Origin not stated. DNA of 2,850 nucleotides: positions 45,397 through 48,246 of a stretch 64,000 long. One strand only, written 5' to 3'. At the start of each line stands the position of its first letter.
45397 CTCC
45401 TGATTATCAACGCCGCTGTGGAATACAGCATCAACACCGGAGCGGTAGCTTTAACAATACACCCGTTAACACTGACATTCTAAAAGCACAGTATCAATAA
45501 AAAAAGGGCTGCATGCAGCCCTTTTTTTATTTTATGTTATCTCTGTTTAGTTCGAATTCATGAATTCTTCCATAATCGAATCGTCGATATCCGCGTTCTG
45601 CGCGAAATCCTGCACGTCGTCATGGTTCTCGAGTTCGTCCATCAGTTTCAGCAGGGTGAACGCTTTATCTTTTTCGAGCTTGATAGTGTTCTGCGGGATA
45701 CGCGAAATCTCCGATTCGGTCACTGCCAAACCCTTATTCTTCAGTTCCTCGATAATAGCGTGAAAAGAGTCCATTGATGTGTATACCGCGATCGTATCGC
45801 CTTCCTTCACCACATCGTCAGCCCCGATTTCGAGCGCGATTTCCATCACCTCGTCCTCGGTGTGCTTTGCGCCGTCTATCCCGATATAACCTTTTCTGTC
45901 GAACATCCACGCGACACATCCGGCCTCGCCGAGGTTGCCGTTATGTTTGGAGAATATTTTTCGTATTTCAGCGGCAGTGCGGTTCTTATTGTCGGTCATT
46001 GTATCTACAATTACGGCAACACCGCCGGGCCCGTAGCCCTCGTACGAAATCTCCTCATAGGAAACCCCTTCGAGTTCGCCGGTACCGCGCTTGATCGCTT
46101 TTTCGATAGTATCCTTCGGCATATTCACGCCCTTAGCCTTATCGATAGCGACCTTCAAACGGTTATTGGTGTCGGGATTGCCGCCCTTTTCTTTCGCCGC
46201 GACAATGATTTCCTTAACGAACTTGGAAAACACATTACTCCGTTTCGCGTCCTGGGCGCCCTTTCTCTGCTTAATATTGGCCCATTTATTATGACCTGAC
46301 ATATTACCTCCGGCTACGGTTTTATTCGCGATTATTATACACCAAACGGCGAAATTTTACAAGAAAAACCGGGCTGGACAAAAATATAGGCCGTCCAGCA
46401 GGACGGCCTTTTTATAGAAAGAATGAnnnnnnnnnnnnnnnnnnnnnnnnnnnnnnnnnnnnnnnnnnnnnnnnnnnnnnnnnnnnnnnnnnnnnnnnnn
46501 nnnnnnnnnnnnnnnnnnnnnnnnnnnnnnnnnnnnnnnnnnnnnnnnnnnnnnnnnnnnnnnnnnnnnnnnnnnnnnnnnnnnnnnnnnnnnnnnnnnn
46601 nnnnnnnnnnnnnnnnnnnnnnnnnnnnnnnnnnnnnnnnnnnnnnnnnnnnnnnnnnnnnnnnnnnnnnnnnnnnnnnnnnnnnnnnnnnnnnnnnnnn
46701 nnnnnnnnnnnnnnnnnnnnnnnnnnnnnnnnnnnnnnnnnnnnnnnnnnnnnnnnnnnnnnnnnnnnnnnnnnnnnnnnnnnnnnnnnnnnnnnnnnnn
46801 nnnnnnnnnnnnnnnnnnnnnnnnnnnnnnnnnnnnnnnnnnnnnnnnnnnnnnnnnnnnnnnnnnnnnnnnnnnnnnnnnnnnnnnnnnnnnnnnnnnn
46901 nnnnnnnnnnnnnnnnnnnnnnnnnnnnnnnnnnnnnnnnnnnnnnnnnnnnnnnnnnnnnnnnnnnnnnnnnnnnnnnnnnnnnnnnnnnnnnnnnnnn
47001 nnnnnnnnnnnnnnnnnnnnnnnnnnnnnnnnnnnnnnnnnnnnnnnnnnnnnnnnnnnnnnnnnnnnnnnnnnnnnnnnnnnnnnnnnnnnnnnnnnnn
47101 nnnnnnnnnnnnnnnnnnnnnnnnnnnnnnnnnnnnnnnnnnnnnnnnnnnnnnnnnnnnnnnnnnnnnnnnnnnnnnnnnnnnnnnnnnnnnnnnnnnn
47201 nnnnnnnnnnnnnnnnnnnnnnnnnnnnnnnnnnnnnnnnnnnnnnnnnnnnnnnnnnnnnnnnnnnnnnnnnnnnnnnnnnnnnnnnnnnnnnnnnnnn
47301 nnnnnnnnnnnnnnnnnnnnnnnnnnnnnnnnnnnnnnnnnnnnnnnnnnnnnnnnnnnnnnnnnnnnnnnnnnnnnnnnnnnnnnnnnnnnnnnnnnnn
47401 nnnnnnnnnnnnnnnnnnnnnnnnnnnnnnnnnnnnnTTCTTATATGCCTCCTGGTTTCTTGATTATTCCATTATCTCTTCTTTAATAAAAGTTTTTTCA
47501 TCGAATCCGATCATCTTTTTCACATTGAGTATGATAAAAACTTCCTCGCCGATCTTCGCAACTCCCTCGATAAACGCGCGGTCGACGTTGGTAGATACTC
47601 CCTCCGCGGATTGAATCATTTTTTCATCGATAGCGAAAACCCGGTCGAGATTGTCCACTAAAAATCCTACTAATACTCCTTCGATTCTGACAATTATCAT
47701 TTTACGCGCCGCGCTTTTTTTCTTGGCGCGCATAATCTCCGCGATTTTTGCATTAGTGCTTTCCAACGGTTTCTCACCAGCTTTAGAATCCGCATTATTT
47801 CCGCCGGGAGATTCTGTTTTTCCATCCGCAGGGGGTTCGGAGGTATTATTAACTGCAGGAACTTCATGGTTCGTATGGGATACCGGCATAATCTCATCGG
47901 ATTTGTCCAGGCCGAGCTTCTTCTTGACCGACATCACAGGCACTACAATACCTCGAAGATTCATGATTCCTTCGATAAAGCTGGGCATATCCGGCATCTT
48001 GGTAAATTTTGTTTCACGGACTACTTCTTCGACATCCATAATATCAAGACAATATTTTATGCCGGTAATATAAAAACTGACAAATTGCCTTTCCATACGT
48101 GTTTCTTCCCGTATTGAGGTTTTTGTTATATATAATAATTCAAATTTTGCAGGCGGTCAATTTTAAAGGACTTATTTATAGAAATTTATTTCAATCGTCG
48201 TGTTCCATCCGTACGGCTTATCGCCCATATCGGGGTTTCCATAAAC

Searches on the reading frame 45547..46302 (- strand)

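Call 70: search_protein_families(library=pfam, proteins=[window:45547-46302:-], max_evalue=0.00001)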
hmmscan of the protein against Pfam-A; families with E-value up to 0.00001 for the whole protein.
window:45547-46302:- (251 aa): 2 families
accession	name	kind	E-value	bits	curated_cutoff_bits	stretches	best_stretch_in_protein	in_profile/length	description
PF01709.26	Transcrip_reg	-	3.8e-59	199.4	27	1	82-237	1-160/160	TACO1/YebC second and third domain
PF20772.2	TACO1_YebC_N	-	1.3e-31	109.3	36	1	5-76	1-73/73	TACO1/YebC protein N-terminal domain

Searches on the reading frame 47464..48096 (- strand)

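Call 70: search_protein_families(library=pfam, proteins=[window:47464-48096:-], max_evalue=0.00001)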
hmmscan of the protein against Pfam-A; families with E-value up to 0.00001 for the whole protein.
window:47464-48096:- (210 aa): 1 family
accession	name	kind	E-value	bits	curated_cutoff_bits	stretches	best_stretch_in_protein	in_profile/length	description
PF01584.24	CheW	-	1.4e-28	99.7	23.5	2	4-68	1-65/138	CheW-like domain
